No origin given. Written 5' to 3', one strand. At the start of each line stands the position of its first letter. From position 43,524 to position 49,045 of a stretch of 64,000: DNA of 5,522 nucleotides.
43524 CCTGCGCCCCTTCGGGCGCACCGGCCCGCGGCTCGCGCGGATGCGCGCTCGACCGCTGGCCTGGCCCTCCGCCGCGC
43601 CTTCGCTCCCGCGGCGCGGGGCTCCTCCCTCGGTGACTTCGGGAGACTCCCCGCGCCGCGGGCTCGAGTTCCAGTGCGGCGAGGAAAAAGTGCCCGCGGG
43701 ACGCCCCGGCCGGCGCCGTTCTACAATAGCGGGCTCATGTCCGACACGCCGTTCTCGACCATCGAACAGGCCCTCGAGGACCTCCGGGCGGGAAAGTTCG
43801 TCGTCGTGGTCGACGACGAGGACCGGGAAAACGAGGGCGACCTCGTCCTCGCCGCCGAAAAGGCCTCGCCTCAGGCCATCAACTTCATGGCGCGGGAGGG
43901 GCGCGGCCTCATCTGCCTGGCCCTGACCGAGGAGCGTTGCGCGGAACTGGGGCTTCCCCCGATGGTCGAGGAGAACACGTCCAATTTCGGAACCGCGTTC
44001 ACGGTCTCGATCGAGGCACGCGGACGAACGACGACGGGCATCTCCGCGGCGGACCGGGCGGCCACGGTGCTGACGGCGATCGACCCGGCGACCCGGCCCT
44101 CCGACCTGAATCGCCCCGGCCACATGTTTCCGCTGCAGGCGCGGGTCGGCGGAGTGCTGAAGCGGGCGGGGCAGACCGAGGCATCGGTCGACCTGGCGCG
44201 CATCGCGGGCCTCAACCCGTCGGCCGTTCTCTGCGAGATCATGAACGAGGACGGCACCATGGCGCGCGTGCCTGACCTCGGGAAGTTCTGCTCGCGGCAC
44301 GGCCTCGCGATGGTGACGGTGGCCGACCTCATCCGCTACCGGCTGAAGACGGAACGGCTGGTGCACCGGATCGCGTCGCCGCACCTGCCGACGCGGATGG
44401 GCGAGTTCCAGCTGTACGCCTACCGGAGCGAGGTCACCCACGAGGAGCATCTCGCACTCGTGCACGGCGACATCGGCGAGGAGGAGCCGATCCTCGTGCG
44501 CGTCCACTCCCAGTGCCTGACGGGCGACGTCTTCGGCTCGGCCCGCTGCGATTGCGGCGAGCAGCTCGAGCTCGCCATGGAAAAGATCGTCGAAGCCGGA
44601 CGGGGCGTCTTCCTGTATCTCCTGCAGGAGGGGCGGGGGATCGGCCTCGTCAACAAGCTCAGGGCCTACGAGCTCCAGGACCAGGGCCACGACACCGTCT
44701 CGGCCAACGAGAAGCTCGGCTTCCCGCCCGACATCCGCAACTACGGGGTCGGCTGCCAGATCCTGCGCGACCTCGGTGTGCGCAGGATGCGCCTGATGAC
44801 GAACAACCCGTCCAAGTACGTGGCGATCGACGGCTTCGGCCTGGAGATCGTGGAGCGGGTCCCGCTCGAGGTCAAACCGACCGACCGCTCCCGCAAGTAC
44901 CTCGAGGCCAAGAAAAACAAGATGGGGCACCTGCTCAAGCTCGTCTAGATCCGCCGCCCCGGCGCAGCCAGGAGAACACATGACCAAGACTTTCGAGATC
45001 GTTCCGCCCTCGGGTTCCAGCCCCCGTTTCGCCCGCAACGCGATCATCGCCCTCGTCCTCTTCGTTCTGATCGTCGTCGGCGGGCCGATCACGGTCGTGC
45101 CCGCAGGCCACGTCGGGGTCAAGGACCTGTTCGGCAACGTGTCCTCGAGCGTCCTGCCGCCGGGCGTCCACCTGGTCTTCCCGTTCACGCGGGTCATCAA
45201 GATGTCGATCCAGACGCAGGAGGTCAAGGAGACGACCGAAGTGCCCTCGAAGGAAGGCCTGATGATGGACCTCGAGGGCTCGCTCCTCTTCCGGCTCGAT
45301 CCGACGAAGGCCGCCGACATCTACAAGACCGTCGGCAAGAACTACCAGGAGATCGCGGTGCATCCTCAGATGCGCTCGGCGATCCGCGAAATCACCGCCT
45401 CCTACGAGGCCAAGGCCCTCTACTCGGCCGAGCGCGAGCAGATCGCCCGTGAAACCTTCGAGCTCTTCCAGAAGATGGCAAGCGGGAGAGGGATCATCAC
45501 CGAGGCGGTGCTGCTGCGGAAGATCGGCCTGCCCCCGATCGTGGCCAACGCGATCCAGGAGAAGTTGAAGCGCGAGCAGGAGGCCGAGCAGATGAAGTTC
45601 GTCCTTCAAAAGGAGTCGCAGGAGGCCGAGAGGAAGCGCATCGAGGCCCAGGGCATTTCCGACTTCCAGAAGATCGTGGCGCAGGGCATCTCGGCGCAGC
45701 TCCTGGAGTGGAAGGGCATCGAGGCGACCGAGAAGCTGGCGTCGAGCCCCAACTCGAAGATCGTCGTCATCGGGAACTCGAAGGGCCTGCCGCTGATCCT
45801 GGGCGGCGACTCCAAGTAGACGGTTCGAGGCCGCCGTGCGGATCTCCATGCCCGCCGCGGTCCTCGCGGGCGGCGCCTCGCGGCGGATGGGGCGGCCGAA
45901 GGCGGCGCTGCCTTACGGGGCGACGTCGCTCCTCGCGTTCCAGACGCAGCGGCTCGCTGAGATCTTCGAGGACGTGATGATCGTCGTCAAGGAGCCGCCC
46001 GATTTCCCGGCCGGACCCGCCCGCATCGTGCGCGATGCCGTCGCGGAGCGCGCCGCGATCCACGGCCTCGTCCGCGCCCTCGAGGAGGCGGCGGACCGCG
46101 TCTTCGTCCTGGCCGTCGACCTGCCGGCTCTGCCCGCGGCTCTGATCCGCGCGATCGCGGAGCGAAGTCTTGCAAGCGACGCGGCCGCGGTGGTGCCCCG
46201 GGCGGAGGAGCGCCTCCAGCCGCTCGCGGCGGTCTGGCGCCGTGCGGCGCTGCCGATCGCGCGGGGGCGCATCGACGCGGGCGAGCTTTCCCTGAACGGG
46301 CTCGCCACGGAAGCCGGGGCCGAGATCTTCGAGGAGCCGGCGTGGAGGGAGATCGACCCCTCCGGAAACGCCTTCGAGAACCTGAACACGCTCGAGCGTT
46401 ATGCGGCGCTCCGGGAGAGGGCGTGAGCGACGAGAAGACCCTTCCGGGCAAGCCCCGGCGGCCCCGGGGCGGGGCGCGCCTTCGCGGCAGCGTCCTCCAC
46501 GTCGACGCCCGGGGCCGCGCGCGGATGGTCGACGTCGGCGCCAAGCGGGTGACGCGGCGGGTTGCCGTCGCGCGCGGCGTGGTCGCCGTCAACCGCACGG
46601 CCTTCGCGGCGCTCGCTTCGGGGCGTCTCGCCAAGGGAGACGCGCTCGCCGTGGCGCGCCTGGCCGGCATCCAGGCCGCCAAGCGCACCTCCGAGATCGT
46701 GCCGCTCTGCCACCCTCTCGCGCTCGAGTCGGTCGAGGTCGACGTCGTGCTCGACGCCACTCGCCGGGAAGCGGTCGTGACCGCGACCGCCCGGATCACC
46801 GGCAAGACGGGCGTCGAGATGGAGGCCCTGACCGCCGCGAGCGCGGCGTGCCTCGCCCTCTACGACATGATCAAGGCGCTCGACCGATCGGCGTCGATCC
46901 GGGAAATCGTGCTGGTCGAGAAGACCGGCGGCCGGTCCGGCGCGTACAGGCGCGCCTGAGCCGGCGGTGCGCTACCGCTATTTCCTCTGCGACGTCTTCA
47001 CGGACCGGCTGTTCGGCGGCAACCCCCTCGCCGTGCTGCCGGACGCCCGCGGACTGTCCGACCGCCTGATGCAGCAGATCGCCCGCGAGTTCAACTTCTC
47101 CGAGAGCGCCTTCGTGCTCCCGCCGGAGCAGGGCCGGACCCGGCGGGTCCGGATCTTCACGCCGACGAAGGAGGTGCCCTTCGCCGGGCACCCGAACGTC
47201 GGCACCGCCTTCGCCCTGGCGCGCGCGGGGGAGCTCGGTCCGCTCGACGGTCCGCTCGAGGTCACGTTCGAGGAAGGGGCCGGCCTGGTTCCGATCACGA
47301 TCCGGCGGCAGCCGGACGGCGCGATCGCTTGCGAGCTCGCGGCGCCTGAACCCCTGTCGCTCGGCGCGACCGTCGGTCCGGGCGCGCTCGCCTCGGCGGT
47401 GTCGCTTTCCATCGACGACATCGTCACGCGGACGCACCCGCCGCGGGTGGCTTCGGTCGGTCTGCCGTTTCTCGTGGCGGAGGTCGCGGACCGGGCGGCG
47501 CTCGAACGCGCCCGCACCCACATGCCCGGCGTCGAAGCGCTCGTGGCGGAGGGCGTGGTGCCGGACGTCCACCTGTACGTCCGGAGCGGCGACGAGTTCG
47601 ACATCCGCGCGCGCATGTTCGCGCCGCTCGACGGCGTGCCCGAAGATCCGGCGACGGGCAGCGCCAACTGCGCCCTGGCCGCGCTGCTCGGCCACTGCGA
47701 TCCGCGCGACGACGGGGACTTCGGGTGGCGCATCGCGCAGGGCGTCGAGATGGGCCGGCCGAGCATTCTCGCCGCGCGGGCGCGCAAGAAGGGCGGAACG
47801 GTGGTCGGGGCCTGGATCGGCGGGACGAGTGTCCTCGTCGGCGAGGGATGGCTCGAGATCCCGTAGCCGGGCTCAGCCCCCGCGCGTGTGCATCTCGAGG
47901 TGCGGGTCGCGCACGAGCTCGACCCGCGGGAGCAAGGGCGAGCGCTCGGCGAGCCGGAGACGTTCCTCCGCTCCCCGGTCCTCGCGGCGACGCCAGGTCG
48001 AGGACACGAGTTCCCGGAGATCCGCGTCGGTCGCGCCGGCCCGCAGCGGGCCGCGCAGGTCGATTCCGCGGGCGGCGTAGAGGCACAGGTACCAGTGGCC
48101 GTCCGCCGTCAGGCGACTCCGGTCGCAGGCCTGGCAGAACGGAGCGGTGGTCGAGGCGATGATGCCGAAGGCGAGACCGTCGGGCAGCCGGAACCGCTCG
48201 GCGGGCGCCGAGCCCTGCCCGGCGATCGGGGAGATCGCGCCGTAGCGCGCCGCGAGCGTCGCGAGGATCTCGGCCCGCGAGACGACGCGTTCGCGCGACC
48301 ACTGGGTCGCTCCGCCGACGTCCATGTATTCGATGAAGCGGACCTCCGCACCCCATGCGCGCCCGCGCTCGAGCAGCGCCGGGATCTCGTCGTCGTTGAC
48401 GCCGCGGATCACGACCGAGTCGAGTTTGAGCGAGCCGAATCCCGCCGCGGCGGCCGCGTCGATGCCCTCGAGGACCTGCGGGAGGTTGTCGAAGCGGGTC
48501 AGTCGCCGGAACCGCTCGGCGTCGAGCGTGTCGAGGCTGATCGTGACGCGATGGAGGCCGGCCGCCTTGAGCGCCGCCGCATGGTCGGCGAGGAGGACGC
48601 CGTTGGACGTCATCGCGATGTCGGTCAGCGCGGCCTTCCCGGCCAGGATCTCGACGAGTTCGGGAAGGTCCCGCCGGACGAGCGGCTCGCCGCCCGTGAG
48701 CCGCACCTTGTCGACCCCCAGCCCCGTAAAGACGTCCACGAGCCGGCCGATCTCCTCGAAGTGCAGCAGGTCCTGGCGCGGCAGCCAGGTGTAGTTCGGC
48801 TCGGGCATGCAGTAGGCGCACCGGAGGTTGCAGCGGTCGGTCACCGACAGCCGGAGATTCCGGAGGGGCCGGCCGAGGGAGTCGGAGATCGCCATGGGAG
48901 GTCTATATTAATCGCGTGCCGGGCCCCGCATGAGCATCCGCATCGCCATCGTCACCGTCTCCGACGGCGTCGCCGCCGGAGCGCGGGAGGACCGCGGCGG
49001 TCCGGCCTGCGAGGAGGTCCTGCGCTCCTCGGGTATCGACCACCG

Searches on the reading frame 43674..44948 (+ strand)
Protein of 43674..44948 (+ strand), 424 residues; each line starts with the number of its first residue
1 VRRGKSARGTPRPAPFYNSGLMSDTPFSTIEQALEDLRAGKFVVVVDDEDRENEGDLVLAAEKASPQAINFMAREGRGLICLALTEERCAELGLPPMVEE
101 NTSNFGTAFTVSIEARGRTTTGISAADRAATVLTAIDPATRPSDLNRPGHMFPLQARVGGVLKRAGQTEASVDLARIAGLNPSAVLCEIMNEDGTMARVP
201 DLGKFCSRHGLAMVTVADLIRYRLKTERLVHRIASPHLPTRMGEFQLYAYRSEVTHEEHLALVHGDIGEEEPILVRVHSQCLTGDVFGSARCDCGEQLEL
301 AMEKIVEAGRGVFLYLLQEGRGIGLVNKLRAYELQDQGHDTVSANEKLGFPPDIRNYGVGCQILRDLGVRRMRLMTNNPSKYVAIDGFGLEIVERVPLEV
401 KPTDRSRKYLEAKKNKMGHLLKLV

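Call 32: search_protein_families(library=pfam, proteins=[window:43674-44948:+], max_evalue=0.0001)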
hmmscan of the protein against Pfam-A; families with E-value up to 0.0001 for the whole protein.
window:43674-44948:+ (424 aa): 2 families
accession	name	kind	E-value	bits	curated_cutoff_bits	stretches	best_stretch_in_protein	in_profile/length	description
PF00926.24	DHBP_synthase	-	1.7e-87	292.4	26.4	1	31-222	1-191/191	3,4-dihydroxy-2-butanone 4-phosphate synthase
PF00925.25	GTP_cyclohydro2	-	1e-74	250.1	23.3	1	233-397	3-165/165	GTP cyclohydrolase II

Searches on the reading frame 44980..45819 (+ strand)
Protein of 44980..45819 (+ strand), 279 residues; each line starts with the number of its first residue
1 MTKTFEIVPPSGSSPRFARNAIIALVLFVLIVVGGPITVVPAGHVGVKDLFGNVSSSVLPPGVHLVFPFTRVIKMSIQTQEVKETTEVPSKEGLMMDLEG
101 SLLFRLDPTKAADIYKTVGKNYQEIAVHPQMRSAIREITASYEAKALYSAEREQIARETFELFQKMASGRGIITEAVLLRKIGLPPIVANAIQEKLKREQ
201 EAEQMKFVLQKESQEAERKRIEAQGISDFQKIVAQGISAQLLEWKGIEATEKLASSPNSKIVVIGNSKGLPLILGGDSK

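Call 32: search_protein_families(library=pfam, proteins=[window:44980-45819:+], max_evalue=0.0001)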
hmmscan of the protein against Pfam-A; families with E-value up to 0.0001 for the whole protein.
window:44980-45819:+ (279 aa): 1 family
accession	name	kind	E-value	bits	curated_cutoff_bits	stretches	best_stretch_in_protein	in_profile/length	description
PF01145.31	Band_7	-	1.3e-30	107.1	23.6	1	39-212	2-175/176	SPFH domain / Band 7 family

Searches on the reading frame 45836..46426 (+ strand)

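Call 33: search_protein_families(library=pfam, proteins=[window:45836-46426:+], max_evalue=0.0001)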
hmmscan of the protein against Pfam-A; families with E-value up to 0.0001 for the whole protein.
window:45836-46426:+ (196 aa): 1 family
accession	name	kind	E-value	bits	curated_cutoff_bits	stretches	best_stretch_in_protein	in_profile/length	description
PF12804.13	NTP_transf_3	-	1.5e-29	103.7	27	1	7-141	1-140/160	MobA-like NTP transferase domain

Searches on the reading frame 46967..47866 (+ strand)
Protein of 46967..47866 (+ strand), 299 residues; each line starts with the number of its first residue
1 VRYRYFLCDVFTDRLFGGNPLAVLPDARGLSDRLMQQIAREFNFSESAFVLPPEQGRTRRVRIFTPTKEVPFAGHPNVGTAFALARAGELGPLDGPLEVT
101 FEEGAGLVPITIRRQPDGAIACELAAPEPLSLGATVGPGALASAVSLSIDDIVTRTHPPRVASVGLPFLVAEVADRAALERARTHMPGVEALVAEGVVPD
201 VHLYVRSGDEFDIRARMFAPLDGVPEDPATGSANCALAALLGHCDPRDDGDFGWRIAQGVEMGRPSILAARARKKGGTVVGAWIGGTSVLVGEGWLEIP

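Call 32: search_protein_families(library=pfam, proteins=[window:46967-47866:+], max_evalue=0.0001)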
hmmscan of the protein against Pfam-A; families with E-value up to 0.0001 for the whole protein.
window:46967-47866:+ (299 aa): 1 family
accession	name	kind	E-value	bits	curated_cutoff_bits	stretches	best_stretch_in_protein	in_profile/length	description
PF02567.21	PhzC-PhzF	-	6.2e-58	197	27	1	9-294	2-281/281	Phenazine biosynthesis-like protein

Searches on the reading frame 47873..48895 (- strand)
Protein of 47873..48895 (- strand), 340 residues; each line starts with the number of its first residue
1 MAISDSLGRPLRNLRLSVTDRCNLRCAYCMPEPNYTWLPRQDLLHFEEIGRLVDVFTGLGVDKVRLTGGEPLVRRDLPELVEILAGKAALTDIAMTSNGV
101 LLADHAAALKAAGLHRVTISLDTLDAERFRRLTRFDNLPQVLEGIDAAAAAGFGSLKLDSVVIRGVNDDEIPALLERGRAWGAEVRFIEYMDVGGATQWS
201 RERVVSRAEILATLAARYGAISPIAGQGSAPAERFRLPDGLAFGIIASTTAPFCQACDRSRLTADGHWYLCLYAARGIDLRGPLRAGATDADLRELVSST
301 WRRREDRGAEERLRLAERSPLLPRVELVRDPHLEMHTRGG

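Call 32: search_protein_families(library=pfam, proteins=[window:47873-48895:-], max_evalue=0.0001)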
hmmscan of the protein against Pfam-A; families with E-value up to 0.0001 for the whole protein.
window:47873-48895:- (340 aa): 2 families
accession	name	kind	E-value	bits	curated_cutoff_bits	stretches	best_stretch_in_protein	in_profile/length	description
PF06463.18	Mob_synth_C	-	1.7e-34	119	37.4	1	184-307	2-125/128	Molybdenum Cofactor Synthesis C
PF04055.27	Radical_SAM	-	8.1e-33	114.4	29.5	1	17-176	2-164/166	Radical SAM superfamily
